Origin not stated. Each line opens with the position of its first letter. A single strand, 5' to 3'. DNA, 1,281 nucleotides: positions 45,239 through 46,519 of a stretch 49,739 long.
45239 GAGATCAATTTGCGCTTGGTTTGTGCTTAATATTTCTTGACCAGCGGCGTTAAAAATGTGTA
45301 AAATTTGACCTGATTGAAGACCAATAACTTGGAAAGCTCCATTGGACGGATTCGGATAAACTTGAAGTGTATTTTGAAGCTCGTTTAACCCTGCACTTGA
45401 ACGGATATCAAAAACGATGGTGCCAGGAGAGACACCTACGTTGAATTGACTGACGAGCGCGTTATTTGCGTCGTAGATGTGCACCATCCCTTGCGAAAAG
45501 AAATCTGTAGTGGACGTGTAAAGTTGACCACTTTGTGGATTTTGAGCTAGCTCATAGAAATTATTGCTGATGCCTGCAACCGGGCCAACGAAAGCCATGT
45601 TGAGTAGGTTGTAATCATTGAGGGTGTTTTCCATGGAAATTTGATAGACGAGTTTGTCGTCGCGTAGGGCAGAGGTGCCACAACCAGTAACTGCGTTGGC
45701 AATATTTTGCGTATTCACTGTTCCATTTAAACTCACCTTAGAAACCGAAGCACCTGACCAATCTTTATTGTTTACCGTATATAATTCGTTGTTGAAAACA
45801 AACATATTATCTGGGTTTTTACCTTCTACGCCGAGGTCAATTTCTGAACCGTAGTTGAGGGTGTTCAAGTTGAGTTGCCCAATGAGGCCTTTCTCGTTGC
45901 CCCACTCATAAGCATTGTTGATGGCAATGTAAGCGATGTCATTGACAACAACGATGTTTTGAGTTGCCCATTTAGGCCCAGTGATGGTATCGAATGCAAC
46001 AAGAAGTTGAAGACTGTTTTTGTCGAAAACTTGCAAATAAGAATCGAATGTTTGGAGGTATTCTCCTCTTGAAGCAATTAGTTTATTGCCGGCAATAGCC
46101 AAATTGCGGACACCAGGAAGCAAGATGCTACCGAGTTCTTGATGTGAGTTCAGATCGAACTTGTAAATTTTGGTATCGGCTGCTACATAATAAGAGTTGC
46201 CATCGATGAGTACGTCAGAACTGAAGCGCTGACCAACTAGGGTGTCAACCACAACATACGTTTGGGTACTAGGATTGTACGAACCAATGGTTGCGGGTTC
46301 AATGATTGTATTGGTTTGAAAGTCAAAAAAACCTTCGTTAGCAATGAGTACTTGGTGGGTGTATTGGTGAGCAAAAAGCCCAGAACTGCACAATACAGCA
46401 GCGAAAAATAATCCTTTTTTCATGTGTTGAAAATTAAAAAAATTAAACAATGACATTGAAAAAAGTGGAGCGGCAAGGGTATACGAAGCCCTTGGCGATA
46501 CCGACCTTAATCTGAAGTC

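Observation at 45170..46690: Orphan cobalamin riboswitch driving a single T9SS-exported beta-propeller-like protein: candidate secreted or surface corrinoid-capture module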

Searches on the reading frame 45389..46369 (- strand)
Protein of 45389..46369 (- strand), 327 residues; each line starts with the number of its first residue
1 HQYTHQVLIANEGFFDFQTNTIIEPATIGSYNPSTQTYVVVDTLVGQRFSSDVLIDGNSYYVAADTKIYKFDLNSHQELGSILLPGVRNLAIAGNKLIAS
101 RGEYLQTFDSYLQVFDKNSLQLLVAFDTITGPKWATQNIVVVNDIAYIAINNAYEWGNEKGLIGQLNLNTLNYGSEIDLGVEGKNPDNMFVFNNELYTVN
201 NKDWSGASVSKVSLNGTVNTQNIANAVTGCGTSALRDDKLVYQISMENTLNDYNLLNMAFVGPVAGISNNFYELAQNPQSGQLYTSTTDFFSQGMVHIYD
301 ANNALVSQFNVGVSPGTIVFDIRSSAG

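Call 40: search_protein_representatives(protein=window:45389-46369:-)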
Query: 327 residues. Proteins with E-value up to 0.001 (for the whole library): 393; up to 1e-10: 244; up to 1e-30: 76. The best 150 are listed.
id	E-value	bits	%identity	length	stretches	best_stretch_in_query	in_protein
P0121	3.6e-123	427.5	58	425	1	2-327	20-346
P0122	1.4e-92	327.1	50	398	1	2-325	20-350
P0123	5.4e-85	302.1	49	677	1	4-320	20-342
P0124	2.6e-84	299.8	61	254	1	2-229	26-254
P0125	7.9e-80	285.1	43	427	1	5-326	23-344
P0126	3.0e-79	283.2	45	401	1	2-324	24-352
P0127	1.3e-76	274.5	44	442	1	2-324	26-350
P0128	3.4e-74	266.6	43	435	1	2-327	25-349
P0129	1.0e-73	265.1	41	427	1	3-326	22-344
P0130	4.8e-73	262.8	42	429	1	2-327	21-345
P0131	2.4e-72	260.5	42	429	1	2-327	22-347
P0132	7.8e-72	258.9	42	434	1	2-325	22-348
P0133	8.4e-72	258.8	43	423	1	4-324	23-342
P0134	4.2e-70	253.2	50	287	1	68-320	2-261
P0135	6.7e-70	252.5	39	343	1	3-324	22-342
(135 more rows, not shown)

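Call 64: find_homologous_proteins(query=A8, max_evalue=1e-10)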
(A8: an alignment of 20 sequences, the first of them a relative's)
Query A8 (20 sequences) (422 aa, profile of the alignment): 217 proteins with E <= 1e-10 among 8000 candidates; the best 120 are listed.
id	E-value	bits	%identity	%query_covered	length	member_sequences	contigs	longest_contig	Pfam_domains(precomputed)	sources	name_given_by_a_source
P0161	2.4e-142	493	46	99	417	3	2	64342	PF18962.8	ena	-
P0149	1.8e-139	483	100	100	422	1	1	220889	PF18962.8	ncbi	-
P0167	9.8e-137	474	42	100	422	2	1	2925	PF18962.8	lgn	-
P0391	2.1e-130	453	40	100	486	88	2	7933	PF18962.8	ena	-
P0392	3.3e-130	453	40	100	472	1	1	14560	PF18962.8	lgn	-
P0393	5.7e-130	452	37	100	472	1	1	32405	PF18962.8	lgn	-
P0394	8.1e-130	451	39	100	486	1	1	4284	PF18962.8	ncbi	-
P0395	8.4e-130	451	37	100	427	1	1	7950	PF18962.8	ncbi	ncbi:MAG: T9SS type A sorting domain-containing protein [Chitinophagales bacterium]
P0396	1.1e-129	451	40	100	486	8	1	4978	PF18962.8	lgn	-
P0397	1.2e-129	451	39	100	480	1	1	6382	PF18962.8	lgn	-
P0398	1.3e-129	451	39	100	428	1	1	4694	PF18962.8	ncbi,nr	ncbi:MAG TPA: T9SS type A sorting domain-containing protein [Chitinophagales bacterium]|nr:T9SS type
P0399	2.7e-129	450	40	100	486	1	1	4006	PF18962.8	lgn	-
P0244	2.8e-129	450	22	99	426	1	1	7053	PF18962.8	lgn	-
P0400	3.3e-129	449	39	100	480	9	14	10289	PF18962.8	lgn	-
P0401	3.9e-129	449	38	100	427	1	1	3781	PF18962.8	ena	-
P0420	2.0e-124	434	37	99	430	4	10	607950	PF18962.8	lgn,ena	-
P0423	2.7e-124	433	37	99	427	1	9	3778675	PF18962.8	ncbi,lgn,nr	ncbi:MAG: T9SS type A sorting domain-containing protein [Bacteroidetes bacterium]|nr:T9SS type A sor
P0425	3.8e-124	433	38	94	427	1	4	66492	PF18962.8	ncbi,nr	ncbi:MAG: T9SS type A sorting domain-containing protein [Chitinophagales bacterium]|nr:T9SS type A s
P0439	7.4e-123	428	31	95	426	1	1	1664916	PF18962.8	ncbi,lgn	-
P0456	2.0e-121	424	40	95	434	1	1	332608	PF18962.8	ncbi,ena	-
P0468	1.3e-120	421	36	99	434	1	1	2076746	PF18962.8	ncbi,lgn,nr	ncbi:MAG: hypothetical protein KatS3mg031_0245 [Chitinophagales bacterium]|nr:MAG: hypothetical prot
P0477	1.7e-119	417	34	87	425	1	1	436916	PF18962.8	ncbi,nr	ncbi:MAG: T9SS type A sorting domain-containing protein [Flavobacteriales bacterium]|nr:T9SS type A 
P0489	1.2e-118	415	46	99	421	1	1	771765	PF18962.8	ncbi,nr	ncbi:MAG: T9SS type A sorting domain-containing protein [Saprospiraceae bacterium]|nr:T9SS type A so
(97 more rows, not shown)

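Call 65: find_encoding_contigs(protein=P0468, flank=10000, max_places=1)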
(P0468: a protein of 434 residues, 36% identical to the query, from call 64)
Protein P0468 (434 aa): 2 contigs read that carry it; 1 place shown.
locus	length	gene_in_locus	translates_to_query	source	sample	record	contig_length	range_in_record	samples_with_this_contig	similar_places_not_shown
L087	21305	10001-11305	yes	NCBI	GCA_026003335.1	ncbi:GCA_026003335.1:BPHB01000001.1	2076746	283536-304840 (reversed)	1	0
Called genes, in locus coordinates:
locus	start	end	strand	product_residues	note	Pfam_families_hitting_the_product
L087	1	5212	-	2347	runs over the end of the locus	PF13415:Beta-prop_FBX42 (weak), PF24681:Kelch_KLHDC2_KLHL20_DRC7, PF24981:Beta-prop_ATRN-LZTR1, PF13415:Beta-prop_FBX42, PF24681:Kelch_KLHDC2_KLHL20_DRC7, PF25210:Kelch_FKB95, PF11617:Cu-binding_MopE, PF17957:Big_7, +7 more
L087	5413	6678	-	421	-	PF00696:AA_kinase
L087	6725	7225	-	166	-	PF00583:Acetyltransf_1, PF13673:Acetyltransf_10 (weak), PF13508:Acetyltransf_7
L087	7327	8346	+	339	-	PF00316:FBPase, PF18913:FBPase_C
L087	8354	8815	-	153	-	PF00075:RNase_H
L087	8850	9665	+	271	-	PF02592:Vut_1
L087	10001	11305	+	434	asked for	PF18962:Por_Secre_tail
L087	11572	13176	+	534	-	PF20656:MS_N, PF01274:MS_TIM-barrel, PF20659:MS_C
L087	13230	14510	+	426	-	PF00463:ICL, PF13714:PEP_mutase, PF00463:ICL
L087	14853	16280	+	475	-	PF05572:Peptidase_M43, PF18962:Por_Secre_tail (weak)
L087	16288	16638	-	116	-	-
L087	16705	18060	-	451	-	PF13638:PIN_4, PF13401:AAA_22 (faint), PF02562:PhoH, PF13245:AAA_19 (faint), PF13604:AAA_30 (faint)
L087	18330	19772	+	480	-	PF00497:SBP_bac_3, PF01464:SLT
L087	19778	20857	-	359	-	PF18962:Por_Secre_tail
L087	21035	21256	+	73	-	-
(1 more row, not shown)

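Call 66: find_encoding_contigs(protein=P0489, flank=10000, max_places=1)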
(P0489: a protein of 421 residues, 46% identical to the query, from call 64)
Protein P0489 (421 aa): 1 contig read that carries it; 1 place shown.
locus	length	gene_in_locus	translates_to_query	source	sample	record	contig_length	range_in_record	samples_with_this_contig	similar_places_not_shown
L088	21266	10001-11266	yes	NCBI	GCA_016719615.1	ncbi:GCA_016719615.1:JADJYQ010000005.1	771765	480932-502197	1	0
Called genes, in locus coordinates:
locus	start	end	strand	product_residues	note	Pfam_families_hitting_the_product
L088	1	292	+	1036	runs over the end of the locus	PF02494:HYR (faint)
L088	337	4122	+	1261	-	PF02494:HYR (faint)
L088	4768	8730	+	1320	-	PF00404:Dockerin_1 (faint), PF13620:CarboxypepD_reg (weak), PF22904:NOMO1-like_2nd (faint), PF00963:Cohesin (weak), PF18962:Por_Secre_tail (weak)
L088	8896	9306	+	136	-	PF03652:RuvX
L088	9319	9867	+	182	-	PF01327:Pep_deformylase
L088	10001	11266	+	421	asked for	PF18962:Por_Secre_tail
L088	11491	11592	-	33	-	PF01541:GIY-YIG (weak)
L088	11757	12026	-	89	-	PF01541:GIY-YIG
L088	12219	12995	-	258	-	PF01026:TatD_DNase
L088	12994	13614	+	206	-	PF01693:Cauli_VI, PF00075:RNase_H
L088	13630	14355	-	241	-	PF00535:Glycos_transf_2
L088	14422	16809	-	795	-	PF00676:E1_dh, PF02779:Transket_pyr, PF02780:Transketolase_C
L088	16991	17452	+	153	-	PF07610:DUF1573, PF22544:HYDIN_VesB_CFA65-like_Ig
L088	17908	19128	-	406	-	PF00180:Iso_dh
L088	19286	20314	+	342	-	PF05496:RuvB_N, PF00004:AAA, PF07728:AAA_5 (faint), PF17864:AAA_lid_4, PF05491:WHD_RuvB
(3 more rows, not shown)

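Call 67: find_encoding_contigs(protein=P0423, flank=10000, max_places=1)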
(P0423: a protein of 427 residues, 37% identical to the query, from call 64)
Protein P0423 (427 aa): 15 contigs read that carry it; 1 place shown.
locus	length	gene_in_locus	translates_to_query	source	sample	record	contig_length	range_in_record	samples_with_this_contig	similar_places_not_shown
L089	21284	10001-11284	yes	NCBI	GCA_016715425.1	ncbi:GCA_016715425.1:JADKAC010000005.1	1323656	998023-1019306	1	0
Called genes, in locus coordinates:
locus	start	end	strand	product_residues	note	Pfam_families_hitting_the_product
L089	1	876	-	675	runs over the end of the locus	PF03571:Peptidase_M49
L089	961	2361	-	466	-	PF00171:Aldedh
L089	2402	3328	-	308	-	-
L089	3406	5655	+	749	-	PF13620:CarboxypepD_reg, PF13715:CarbopepD_reg_2, PF07715:Plug, PF00593:TonB_dep_Rec_b-barrel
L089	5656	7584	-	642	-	PF01807:Zn_ribbon_DnaG, PF08275:DNAG_N, PF01751:Toprim, PF13155:Toprim_2, PF13362:Toprim_3 (faint), PF13662:Toprim_4, PF28534:DUF8430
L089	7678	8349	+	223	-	PF14771:DUF4476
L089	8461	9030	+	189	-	-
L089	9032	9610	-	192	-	-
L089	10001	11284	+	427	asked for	PF18962:Por_Secre_tail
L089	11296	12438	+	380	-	PF01497:Peripla_BP_2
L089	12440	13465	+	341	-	PF01032:FecCD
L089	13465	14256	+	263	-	PF00005:ABC_tran, PF02463:SMC_N (faint), PF13175:AAA_15 (faint), PF13304:AAA_21 (faint)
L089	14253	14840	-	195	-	PF13489:Methyltransf_23, PF07021:MetW (faint), PF13847:Methyltransf_31 (faint), PF08241:Methyltransf_11, PF13649:Methyltransf_25 (weak)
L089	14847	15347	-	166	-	PF01641:SelR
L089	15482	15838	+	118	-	-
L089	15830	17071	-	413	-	PF07690:MFS_1, PF05977:MFS_3 (weak), PF07690:MFS_1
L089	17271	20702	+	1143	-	PF13385:Laminin_G_3, PF09113:N-glycanase_C, PF18962:Por_Secre_tail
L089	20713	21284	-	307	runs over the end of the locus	-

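Call 68: find_encoding_contigs(protein=P0477, flank=10000, max_places=1)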
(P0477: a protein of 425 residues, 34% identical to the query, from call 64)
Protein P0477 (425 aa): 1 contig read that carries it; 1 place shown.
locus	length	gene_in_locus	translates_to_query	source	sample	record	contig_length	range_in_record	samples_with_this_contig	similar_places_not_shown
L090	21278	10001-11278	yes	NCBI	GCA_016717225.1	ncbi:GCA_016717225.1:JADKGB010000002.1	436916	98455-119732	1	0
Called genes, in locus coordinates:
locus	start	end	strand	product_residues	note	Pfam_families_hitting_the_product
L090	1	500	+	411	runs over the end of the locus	PF00278:Orn_DAP_Arg_deC, PF02784:Orn_Arg_deC_N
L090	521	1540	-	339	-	PF04231:Endonuclease_1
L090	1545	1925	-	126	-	PF00581:Rhodanese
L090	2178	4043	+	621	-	PF01433:Peptidase_M1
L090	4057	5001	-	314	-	PF12146:Hydrolase_4, PF00561:Abhydrolase_1, PF12697:Abhydrolase_6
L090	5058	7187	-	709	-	PF00009:GTP_EFTU, PF22042:EF-G_D2, PF03144:GTP_EFTU_D2 (weak), PF14492:EFG_III, PF03764:EFG_IV, PF00679:EFG_C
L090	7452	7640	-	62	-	-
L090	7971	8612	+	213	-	PF13568:OMP_b-brl_2 (faint)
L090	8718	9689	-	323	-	PF13527:Acetyltransf_9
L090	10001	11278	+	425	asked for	PF18962:Por_Secre_tail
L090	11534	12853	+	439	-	PF00675:Peptidase_M16, PF05193:Peptidase_M16_C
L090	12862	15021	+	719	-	PF05193:Peptidase_M16_C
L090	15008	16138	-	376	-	PF07992:Pyr_redox_2 (faint), PF00890:FAD_binding_2 (faint), PF01266:DAO, PF03486:HI0933_like (faint), PF13450:NAD_binding_8 (weak)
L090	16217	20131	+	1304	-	PF13620:CarboxypepD_reg (weak), PF07719:TPR_2 (faint)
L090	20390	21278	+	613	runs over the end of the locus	PF26628:DUF8202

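Call 70: find_encoding_contigs(protein=P0439, flank=10000, max_places=1)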
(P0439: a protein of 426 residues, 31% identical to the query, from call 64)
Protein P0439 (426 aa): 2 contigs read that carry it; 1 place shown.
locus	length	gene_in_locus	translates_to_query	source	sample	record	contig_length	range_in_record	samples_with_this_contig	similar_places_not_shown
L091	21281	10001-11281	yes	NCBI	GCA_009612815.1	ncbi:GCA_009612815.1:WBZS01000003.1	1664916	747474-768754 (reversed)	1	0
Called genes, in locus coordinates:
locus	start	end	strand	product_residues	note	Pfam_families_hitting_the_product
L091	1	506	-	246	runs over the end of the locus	-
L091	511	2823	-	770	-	PF00899:ThiF, PF00881:Nitroreductase (faint)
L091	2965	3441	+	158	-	PF00072:Response_reg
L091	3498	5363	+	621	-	PF01433:Peptidase_M1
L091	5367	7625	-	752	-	PF00009:GTP_EFTU, PF22042:EF-G_D2, PF03144:GTP_EFTU_D2, PF14492:EFG_III, PF03764:EFG_IV, PF00679:EFG_C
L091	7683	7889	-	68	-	-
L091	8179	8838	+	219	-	-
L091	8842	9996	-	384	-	PF13527:Acetyltransf_9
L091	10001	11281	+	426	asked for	PF18962:Por_Secre_tail (weak)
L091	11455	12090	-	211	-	-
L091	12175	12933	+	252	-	PF02525:Flavodoxin_2 (weak), PF03358:FMN_red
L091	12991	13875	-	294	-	PF18962:Por_Secre_tail (weak)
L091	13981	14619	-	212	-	PF00072:Response_reg, PF08281:Sigma70_r4_2 (weak), PF00196:GerE, PF04545:Sigma70_r4 (faint)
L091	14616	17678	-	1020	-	PF07494:Reg_prop (faint), PF07495:Y_Y_Y (weak), PF07730:HisKA_3 (weak)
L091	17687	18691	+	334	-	PF18962:Por_Secre_tail (weak)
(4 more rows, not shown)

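Call 71: find_encoding_contigs(protein=P0420, flank=10000, max_places=2)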
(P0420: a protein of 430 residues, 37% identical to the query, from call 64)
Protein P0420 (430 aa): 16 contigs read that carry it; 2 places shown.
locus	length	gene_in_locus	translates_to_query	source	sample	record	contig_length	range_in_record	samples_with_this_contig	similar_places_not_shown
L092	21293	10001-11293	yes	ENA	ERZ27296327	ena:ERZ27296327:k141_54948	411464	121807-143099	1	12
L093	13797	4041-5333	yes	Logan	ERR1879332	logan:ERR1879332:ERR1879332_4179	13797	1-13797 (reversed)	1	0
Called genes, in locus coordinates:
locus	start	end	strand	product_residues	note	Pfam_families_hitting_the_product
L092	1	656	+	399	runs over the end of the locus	PF19964:EAD11, PF19995:iSTAND (weak)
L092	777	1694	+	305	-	PF13191:AAA_16 (faint), PF07724:AAA_2 (weak), PF07728:AAA_5, PF13401:AAA_22 (weak), PF00004:AAA (weak)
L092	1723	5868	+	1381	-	PF03781:FGE-sulfatase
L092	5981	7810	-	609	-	PF01541:GIY-YIG, PF02151:UVR (faint), PF27096:UvrC_M, PF22920:UvrC_RNaseH, PF08459:UvrC_RNaseH_dom, PF12826:HHH_2 (weak), PF14520:HHH_5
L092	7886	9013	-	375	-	PF00586:AIRS, PF02769:AIRS_C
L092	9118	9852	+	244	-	PF02517:Rce1-like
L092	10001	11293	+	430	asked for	PF18962:Por_Secre_tail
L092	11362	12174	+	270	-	PF20741:GKRP-like_C (faint), PF13580:SIS_2 (faint), PF22198:GKRP_SIS_2, PF22645:GKRP_SIS_N, PF01380:SIS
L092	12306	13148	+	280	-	PF01869:BcrAD_BadFG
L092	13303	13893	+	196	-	PF04079:SMC_ScpB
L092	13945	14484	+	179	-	PF10652:DUF2480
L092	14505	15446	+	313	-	PF05721:PhyH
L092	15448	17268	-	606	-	PF00664:ABC_membrane, PF00005:ABC_tran, PF06414:Zeta_toxin (faint), PF02463:SMC_N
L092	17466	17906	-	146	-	-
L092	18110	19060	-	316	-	-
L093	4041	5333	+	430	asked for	PF18962:Por_Secre_tail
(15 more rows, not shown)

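Call 82: search_protein_families(library=ncbifam, proteins=[L089:11296-12438:+, L089:12440-13465:+, L089:13465-14256:+, L089:3406-5655:+], max_evalue=0.00001)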
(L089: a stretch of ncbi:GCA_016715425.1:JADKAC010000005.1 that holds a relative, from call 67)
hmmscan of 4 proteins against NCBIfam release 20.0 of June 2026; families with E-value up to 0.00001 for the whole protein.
L089:11296-12438:+ (380 aa): 1 family
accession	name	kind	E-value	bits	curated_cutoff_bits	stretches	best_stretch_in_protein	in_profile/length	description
TIGR03659.1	IsdE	equivalog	2.1e-06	27.2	298.65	1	94-276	40-208/292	heme ABC transporter substrate-binding protein IsdE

L089:12440-13465:+ (341 aa): 16 families
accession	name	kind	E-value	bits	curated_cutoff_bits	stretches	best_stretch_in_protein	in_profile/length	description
NF003001.0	PRK03784.1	equivalog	9.6e-60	202.4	334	1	4-336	13-330/332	vitamin B12 ABC transporter permease BtuC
NF008407.0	PRK11228.1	equivalog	6.5e-50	169.9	396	1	11-331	10-326/330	iron-dicitrate ABC transporter permease FecC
NF007299.0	PRK09777.1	equivalog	8.3e-49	166.6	406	1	6-333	2-316/318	Fe(3+) dicitrate ABC transporter permease subunit FecD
NF007866.0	PRK10577.1-2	equivalog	3.9e-48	164.3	554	1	35-335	373-664/666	Fe(3+)-hydroxamate ABC transporter permease FhuB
NF007081.0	PRK09535.1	equivalog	1.6e-46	159.3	461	1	31-334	69-361/366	vitamin B12 ABC transporter permease BtuC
NF007871.0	PRK10577.2-2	equivalog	2.1e-46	158.8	899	2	130-334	127-331/679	Fe(3+)-hydroxamate ABC transporter permease FhuB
NF007872.0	PRK10577.2-3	equivalog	7e-45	153.5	727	1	6-339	351-674/676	Fe(3+)-hydroxamate ABC transporter permease FhuB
NF007759.0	PRK10440.1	equivalog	1.5e-44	152.6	422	1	3-335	5-327/330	iron-enterobactin ABC transporter permease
NF007867.0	PRK10577.1-3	subfamily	1.3e-42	146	849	1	4-333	34-362/710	Fe(3+)-hydroxamate ABC transporter permease FhuB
NF007760.0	PRK10441.1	equivalog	2.1e-42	145.5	428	1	5-337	8-332/335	Fe(3+)-siderophore ABC transporter permease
TIGR03869.1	F420-0_ABCperm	hypoth_equivalog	7e-39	134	437.35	1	13-334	6-321/325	putative F420-0 ABC transporter permease subunit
NF007869.0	PRK10577.1-6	equivalog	2.6e-37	128.6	954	1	11-336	382-696/703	Fe(3+)-hydroxamate ABC transporter permease FhuB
NF007873.0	PRK10577.2-4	equivalog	8.5e-37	127.2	1012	2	130-332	101-299/646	Fe(3+)-hydroxamate ABC transporter permease FhuB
NF007870.0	PRK10577.2-1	equivalog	2.5e-35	122.3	1355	1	17-340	21-336/678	Fe(3+)-hydroxamate ABC transporter permease FhuB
NF007868.0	PRK10577.1-5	equivalog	6.6e-32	110.8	943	2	9-221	16-218/666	Fe(3+)-hydroxamate ABC transporter permease FhuB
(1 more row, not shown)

L089:13465-14256:+ (263 aa): 181 families (the best 25 are shown)
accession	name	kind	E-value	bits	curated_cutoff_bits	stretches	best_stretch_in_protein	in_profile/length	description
NF008409.0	PRK11231.1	equivalog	7.4e-45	153.3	375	1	10-245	3-236/255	Fe(3+) dicitrate ABC transporter ATP-binding protein FecE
TIGR03873.1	F420-0_ABC_ATP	hypoth_equivalog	1.6e-42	145.6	372.4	1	11-223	3-213/256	putative F420-0 ABC transporter ATP-binding protein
NF010068.0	PRK13548.1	equivalog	1.2e-40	139.3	261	1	8-245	4-241/261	heme ABC transporter ATP-binding protein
NF007082.0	PRK09536.1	equivalog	3.1e-40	138.5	537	1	10-245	4-237/402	corrinoid ABC transporter ATPase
NF007863.0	PRK10575.1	equivalog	4.8e-36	124.4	433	1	5-242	7-243/265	Fe3+-hydroxamate ABC transporter ATP-binding protein FhuC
NF007606.0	PRK10253.1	equivalog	1.2e-35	123.3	497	1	12-241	10-238/266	iron-enterobactin ABC transporter ATP-binding protein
NF040873.1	AztA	equivalog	4.6e-35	120.9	220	1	19-217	2-189/191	zinc ABC transporter ATP-binding protein AztA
NF052485.1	sider_ATP_EitC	equivalog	4.3e-33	114.8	485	1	21-231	14-219/251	siderophore ABC transporter ATP-binding protein EitC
TIGR02315.1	ABC_phnC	equivalog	6.1e-33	114.2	266.1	1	9-223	1-222/243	phosphonate ABC transporter ATP-binding protein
TIGR04520.1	ECF_ATPase_1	equivalog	1.9e-30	106.2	315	1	12-237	3-226/269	energy-coupling factor transporter ATPase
NF053840.1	MnTportMntADein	equivalog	2e-30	106.1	400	1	10-222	2-208/240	manganese ABC transporter ATP-binding protein MntA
NF006987.0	PRK09452.1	equivalog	2.1e-30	105.6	482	1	3-227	11-228/378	spermidine/putrescine ABC transporter ATP-binding protein PotA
TIGR03608.1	L_ocin_972_ABC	subfamily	2.3e-29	102.4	254.85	1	13-209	2-196/206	putative bacteriocin export ABC transporter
NF002981.0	PRK03695.1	equivalog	3.4e-29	101.9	281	1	9-245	4-235/253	vitamin B12 ABC transporter ATP-binding protein BtuD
TIGR03375.1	type_I_sec_LssB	subfamily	3.8e-29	101.5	693.1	1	10-235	466-689/696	type I secretion system permease/ATPase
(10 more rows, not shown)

L089:3406-5655:+ (749 aa): 21 families
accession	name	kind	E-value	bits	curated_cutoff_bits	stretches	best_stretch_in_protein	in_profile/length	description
TIGR01785.1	TonB-hemin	subfamily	9.6e-38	130.1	316.85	2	439-749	361-677/677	TonB-dependent heme/hemoglobin receptor family protein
TIGR01786.1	TonB-hemlactrns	subfamily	6.8e-35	120.6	323.75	2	437-731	386-689/719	TonB-dependent hemoglobin/transferrin/lactoferrin family receptor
TIGR01779.1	TonB-B12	equivalog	1.2e-33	116.5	599.7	2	108-249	28-170/614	TonB-dependent vitamin B12 receptor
TIGR01783.1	TonB-siderophor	subfamily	2.5e-19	69.4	223.5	2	128-243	5-118/649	TonB-dependent siderophore receptor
NF007926.1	PRK10641.1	equivalog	2.3e-17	62.8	836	1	109-743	28-611/617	TonB-dependent vitamin B12 receptor BtuB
NF050067.1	TonBEntbctnRecCfrA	equivalog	1.2e-13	50.3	1200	1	89-242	7-167/698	TonB-dependent ferric enterobactin receptor CfrA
NF053590.1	TonB_dep_TOL0244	equivalog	2.1e-13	49.8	645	1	109-233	12-140/604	TOL_0244 family TonB-dependent receptor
NF007478.2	PRK10064.1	equivalog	2.4e-13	49.2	745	1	109-245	31-170/663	catecholate siderophore receptor CirA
NF010010.0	PRK13483.1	equivalog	2.1e-12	45.8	927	1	104-232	28-162/660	ligand-gated channel protein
TIGR01776.1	TonB-tbp-lbp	subfamily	1.4e-11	43.1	468.8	1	419-730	573-907/946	lactoferrin/transferrin family TonB-dependent receptor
NF010011.0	PRK13484.1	equivalog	5.2e-11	41.5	1197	1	109-232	31-158/682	IreA family TonB-dependent siderophore receptor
NF010012.0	PRK13486.1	equivalog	1.3e-10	40.3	924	1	109-266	26-185/696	TonB-dependent receptor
NF010038.0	PRK13513.1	equivalog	8.7e-10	37.8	942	1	108-240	35-172/659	ligand-gated channel protein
NF010048.1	PRK13524.1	subfamily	1.1e-09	37.3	493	1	198-246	141-189/744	FepA family TonB-dependent siderophore receptor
NF049944.1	TonB_dep_PUIUD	equivalog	6.2e-09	34.7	850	0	140-233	72-170/686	TonB-dependent receptor, PUIUD motif-type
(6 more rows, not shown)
